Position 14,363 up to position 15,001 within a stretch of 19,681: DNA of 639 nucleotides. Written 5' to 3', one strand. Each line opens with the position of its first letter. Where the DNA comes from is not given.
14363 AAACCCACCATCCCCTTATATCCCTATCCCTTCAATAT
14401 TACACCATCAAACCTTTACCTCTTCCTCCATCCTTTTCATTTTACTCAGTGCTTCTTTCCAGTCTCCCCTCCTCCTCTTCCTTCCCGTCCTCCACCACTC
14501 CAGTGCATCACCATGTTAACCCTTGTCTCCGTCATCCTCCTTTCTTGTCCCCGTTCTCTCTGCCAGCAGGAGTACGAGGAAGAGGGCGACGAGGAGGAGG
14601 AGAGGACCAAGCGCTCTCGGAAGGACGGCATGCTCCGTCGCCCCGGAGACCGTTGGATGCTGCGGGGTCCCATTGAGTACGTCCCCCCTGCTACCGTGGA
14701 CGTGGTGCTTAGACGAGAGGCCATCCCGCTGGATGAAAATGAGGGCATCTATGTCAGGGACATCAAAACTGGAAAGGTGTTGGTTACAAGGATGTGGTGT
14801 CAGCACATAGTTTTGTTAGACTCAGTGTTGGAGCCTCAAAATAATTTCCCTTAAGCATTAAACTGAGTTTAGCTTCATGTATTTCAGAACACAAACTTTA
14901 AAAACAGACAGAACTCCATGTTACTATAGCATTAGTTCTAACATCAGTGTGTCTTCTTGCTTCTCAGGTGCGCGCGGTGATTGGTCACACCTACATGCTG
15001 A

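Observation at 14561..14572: NAGNAG tandem acceptor (CAGCAG) at mvp exon 9 predicts Q-insertion and Q-deletion isoforms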

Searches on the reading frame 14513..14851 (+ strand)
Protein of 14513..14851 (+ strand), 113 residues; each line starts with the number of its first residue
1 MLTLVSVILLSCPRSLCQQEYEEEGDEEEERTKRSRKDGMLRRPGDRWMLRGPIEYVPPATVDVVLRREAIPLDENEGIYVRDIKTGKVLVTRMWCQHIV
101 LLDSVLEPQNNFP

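Call 9: find_encoding_contigs(protein=window:14513-14851:+, flank=10000, max_places=10)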
Protein seq(113 aa) (113 aa): 1 contig read that carries it; 1 place shown.
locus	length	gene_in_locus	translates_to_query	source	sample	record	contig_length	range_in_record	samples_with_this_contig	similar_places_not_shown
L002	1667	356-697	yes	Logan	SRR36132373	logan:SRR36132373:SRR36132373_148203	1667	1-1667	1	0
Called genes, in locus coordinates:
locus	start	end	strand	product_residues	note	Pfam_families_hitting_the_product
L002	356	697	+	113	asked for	PF01505:Vault (weak), PF17796:Vault_4 (weak)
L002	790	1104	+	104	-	PF17796:Vault_4, PF17795:Vault_3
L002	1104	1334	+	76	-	PF17795:Vault_3, PF11978:MVP_shoulder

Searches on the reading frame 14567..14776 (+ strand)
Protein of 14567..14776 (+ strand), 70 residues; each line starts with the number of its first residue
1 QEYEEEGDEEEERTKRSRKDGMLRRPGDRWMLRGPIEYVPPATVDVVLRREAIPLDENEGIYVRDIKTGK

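Call 13: find_homologous_proteins(query=window:14567-14776:+, max_evalue=0.001)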
Query seq(70 aa) (70 aa): 167 proteins with E <= 0.001 among 169 candidates; the best 120 are listed.
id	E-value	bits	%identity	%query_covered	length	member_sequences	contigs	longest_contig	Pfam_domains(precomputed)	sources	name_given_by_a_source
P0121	1.0e-29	119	91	79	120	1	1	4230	PF17796.7,PF01505.24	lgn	-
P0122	3.3e-28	114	85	84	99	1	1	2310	PF17796.7,PF01505.24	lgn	-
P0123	9.9e-28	113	88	86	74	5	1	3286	PF17796.7,PF01505.24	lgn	-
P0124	2.1e-27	112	76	100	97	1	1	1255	PF17796.7,PF01505.24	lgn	-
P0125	2.8e-27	111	87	86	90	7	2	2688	PF17796.7,PF01505.24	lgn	-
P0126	2.9e-27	111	84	89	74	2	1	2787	PF17796.7,PF01505.24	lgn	-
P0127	4.5e-27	111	82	80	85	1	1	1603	PF17796.7,PF01505.24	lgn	-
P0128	5.4e-27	110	76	100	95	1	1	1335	PF17796.7,PF01505.24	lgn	-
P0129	5.7e-27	110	83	84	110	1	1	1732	PF17796.7,PF01505.24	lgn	-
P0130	5.9e-27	110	85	86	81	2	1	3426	PF17796.7,PF01505.24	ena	-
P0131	9.3e-27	110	85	86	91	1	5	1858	PF17796.7,PF01505.24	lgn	-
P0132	1.6e-26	109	85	79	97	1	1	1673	PF17796.7,PF01505.24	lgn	-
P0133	2.1e-26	109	83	83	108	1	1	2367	PF17796.7,PF01505.24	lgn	-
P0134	2.3e-26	108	82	80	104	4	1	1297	PF17796.7,PF01505.24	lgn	-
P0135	5.5e-26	107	77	96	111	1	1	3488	PF17796.7,PF01505.24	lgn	-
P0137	1.7e-25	106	83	84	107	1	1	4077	PF17796.7,PF01505.24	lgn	-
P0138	2.3e-25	105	87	84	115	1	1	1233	PF17796.7,PF01505.24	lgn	-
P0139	3.1e-25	105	71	99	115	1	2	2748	PF17796.7,PF01505.24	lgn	-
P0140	5.5e-25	104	80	80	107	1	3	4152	PF01505.24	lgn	-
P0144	5.1e-24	101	83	76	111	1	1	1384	PF17796.7,PF01505.24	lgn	-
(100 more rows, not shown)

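Call 17: find_encoding_contigs(protein=P0121, flank=3000, max_places=2)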
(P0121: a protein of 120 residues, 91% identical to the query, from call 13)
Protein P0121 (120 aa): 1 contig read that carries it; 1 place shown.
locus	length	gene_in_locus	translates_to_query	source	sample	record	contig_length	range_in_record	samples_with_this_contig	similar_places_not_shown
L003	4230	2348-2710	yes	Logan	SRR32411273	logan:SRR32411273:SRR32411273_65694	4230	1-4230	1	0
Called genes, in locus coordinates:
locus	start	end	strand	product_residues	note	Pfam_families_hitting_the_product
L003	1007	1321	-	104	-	-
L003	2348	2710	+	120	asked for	PF01505:Vault, PF17796:Vault_4 (weak)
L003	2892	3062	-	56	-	-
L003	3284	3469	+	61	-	-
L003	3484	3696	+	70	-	PF17796:Vault_4 (weak), PF17795:Vault_3 (weak)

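Call 18: find_encoding_contigs(protein=P0135, flank=3000, max_places=2)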
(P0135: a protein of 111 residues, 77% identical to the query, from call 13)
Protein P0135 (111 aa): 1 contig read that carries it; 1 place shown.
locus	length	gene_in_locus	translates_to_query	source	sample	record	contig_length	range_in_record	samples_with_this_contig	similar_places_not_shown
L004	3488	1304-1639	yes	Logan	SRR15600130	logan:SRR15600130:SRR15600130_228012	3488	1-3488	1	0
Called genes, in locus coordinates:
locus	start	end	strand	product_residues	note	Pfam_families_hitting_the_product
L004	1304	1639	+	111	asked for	PF01505:Vault, PF17796:Vault_4 (weak)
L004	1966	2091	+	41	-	-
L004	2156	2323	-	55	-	-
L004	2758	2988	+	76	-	PF17796:Vault_4, PF17795:Vault_3 (weak)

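Call 19: find_encoding_contigs(protein=P0127, flank=3000, max_places=2)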
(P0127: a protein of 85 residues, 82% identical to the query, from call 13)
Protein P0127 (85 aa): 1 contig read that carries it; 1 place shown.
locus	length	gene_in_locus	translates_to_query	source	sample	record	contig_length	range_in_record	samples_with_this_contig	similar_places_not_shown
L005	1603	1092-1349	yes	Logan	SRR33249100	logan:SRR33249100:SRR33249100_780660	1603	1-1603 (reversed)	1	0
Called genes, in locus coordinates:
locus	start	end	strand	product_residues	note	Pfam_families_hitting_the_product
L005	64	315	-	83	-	-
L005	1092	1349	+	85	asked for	PF01505:Vault, PF17796:Vault_4 (faint)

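Call 20: find_encoding_contigs(protein=P0139, flank=3000, max_places=2)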
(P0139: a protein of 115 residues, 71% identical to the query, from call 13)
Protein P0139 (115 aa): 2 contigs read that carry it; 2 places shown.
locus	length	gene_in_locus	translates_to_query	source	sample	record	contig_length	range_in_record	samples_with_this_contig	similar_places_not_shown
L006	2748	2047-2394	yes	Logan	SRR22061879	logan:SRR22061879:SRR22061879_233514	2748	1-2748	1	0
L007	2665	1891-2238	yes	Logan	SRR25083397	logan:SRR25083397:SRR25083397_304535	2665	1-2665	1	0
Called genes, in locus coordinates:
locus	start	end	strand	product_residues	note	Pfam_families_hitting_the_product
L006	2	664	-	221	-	?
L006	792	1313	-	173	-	-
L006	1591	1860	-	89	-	-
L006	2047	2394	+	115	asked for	PF01505:Vault, PF17796:Vault_4 (weak)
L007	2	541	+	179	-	?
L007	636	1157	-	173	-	-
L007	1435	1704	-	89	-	-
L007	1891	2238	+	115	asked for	PF01505:Vault, PF17796:Vault_4 (weak)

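Call 21: find_encoding_contigs(protein=P0144, flank=3000, max_places=2)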
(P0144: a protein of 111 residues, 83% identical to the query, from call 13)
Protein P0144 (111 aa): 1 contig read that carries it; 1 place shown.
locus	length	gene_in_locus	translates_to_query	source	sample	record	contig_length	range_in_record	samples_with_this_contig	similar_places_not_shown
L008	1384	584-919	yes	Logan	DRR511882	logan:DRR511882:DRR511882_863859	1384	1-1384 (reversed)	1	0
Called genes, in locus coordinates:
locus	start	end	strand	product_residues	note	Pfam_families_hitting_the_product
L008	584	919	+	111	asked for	PF01505:Vault, PF17796:Vault_4 (weak)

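Call 22: find_encoding_contigs(protein=P0140, flank=3000, max_places=2)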
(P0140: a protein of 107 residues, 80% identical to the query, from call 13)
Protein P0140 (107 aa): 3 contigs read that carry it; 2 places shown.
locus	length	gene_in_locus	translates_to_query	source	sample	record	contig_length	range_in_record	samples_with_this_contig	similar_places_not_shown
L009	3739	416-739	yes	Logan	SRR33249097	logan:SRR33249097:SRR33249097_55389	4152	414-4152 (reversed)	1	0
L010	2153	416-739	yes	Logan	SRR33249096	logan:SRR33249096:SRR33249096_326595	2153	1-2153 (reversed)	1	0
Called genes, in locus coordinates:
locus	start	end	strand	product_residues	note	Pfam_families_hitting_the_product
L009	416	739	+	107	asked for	PF01505:Vault (weak)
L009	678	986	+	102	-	-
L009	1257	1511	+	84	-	PF17796:Vault_4, PF17795:Vault_3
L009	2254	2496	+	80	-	PF11978:MVP_shoulder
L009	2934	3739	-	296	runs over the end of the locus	-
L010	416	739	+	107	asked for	PF01505:Vault (weak)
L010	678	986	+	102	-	-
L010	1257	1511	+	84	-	PF17796:Vault_4, PF17795:Vault_3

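Call 23: find_encoding_contigs(protein=P0124, flank=3000, max_places=2)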
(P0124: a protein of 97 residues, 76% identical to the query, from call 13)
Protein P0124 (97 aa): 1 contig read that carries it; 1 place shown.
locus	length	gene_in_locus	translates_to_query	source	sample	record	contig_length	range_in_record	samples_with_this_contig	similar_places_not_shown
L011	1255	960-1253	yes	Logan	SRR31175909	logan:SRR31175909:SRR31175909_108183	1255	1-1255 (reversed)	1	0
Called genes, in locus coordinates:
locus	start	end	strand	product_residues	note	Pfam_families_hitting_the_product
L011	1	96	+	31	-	?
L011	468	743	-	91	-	-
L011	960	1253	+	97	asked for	PF01505:Vault, PF17796:Vault_4 (weak)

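Call 24: find_encoding_contigs(protein=P0138, flank=3000, max_places=2)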
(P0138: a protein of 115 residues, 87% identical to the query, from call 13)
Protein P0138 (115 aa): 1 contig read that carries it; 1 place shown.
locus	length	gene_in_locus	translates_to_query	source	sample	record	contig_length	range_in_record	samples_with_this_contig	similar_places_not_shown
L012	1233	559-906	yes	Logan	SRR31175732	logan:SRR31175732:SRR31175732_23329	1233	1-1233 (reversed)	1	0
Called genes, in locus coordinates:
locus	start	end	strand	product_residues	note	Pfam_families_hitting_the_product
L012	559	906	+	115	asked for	PF01505:Vault, PF17796:Vault_4 (weak)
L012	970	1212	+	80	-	PF17796:Vault_4, PF17795:Vault_3 (weak)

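Call 25: find_encoding_contigs(protein=P0122, flank=3000, max_places=2)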
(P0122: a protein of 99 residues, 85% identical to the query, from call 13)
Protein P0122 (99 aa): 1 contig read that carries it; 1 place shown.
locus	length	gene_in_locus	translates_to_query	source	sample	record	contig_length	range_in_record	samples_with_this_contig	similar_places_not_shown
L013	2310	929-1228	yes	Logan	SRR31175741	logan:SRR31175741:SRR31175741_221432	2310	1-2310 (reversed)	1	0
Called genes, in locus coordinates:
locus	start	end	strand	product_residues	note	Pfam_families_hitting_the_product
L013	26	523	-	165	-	-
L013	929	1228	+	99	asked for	PF01505:Vault, PF17796:Vault_4 (weak)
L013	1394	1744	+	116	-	PF17796:Vault_4, PF17795:Vault_3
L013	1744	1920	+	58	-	PF17795:Vault_3, PF11978:MVP_shoulder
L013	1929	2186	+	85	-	PF11978:MVP_shoulder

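Call 57: find_encoding_contigs(protein=P0137, flank=3000, max_places=2)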
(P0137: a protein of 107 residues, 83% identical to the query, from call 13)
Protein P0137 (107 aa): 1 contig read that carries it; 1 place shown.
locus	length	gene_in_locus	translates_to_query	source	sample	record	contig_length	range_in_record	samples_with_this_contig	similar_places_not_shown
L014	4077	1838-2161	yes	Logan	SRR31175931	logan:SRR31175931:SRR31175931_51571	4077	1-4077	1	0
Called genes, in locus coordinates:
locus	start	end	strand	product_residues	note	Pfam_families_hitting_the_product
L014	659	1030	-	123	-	-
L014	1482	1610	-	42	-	-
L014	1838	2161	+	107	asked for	PF01505:Vault, PF17796:Vault_4 (weak)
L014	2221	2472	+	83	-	PF17796:Vault_4, PF17795:Vault_3 (weak)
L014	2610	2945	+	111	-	PF17795:Vault_3, PF11978:MVP_shoulder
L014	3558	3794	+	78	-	PF11978:MVP_shoulder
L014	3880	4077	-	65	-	?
